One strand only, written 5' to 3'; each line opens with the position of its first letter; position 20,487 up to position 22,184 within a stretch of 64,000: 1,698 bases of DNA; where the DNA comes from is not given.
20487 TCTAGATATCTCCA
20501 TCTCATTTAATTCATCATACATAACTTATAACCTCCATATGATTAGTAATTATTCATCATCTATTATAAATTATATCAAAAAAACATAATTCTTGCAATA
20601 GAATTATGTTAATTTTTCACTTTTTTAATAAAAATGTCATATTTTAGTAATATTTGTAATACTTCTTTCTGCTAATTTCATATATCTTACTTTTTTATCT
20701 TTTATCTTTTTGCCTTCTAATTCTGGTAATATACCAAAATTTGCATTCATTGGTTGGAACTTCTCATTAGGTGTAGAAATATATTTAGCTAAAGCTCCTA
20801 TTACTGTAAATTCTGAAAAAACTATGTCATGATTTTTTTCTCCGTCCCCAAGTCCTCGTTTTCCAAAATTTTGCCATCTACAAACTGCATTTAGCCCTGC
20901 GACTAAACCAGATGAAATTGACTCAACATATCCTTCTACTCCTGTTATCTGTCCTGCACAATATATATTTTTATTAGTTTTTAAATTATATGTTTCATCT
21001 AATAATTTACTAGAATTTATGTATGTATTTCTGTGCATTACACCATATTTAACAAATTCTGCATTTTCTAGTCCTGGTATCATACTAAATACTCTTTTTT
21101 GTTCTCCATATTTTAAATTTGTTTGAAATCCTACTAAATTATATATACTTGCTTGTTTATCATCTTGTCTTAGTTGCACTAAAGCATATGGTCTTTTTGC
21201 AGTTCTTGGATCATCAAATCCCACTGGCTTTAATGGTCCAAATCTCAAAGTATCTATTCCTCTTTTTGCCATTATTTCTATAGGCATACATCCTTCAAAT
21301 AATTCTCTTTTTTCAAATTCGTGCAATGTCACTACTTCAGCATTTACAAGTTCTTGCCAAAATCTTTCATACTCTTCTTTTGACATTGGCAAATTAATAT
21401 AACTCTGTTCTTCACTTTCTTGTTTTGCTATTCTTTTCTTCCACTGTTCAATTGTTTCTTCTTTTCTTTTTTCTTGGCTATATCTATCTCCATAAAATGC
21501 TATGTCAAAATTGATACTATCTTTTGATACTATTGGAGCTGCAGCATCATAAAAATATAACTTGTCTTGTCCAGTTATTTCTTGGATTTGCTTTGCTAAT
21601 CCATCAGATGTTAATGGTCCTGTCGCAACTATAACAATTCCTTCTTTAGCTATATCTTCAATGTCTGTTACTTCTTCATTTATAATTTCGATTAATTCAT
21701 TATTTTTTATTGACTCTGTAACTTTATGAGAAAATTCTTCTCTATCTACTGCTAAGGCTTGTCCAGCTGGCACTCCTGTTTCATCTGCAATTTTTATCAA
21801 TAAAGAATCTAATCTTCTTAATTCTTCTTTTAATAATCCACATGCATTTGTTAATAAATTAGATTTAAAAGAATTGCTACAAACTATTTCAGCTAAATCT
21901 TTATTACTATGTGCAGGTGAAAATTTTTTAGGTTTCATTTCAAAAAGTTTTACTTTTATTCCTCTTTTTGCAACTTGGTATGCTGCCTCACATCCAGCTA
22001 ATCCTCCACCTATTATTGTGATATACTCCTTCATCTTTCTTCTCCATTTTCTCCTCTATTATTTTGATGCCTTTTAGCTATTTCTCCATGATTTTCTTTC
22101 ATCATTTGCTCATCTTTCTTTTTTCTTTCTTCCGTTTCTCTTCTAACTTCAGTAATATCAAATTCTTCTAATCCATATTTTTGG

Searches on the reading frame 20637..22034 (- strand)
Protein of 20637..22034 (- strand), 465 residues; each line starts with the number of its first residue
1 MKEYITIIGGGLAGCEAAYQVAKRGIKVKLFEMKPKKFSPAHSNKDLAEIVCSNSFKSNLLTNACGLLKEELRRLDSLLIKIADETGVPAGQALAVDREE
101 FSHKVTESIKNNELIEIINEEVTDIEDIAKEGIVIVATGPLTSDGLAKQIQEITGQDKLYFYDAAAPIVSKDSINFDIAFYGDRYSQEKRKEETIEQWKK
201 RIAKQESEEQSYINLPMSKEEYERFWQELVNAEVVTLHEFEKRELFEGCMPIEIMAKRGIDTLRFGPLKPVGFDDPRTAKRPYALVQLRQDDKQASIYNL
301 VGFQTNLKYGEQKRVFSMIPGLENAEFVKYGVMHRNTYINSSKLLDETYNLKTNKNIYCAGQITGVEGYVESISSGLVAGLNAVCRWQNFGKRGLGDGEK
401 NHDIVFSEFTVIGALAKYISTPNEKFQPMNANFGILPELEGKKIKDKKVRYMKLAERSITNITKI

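Call 11: search_protein_families(library=pfam, proteins=[window:20637-22034:-], max_evalue=0.001)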
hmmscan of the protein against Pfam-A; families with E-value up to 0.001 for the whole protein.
window:20637-22034:- (465 aa): 7 families
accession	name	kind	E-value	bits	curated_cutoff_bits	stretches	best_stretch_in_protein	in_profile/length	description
PF01134.28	GIDA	-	6.9e-105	351.7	22.1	1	5-389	2-389/391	Glucose inhibited division protein A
PF01266.30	DAO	-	6.2e-06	26.4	27.9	1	5-34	2-31/353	FAD dependent oxidoreductase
PF00070.33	Pyr_redox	-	7.8e-06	26.8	22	1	5-38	2-35/82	Pyridine nucleotide-disulphide oxidoreductase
PF13450.12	NAD_binding_8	-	8.9e-06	26.3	21.9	1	7-36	1-30/68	NAD(P)-binding Rossmann-like domain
PF00890.30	FAD_binding_2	-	0.00023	20.9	20.4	1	7-36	4-33/414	FAD binding domain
PF07992.20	Pyr_redox_2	-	0.00029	20.8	26.1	0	5-36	3-176/291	Pyridine nucleotide-disulphide oxidoreductase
PF03486.20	HI0933_like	-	0.00047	20.1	50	0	5-36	3-34/244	HI0933-like protein Rossmann domain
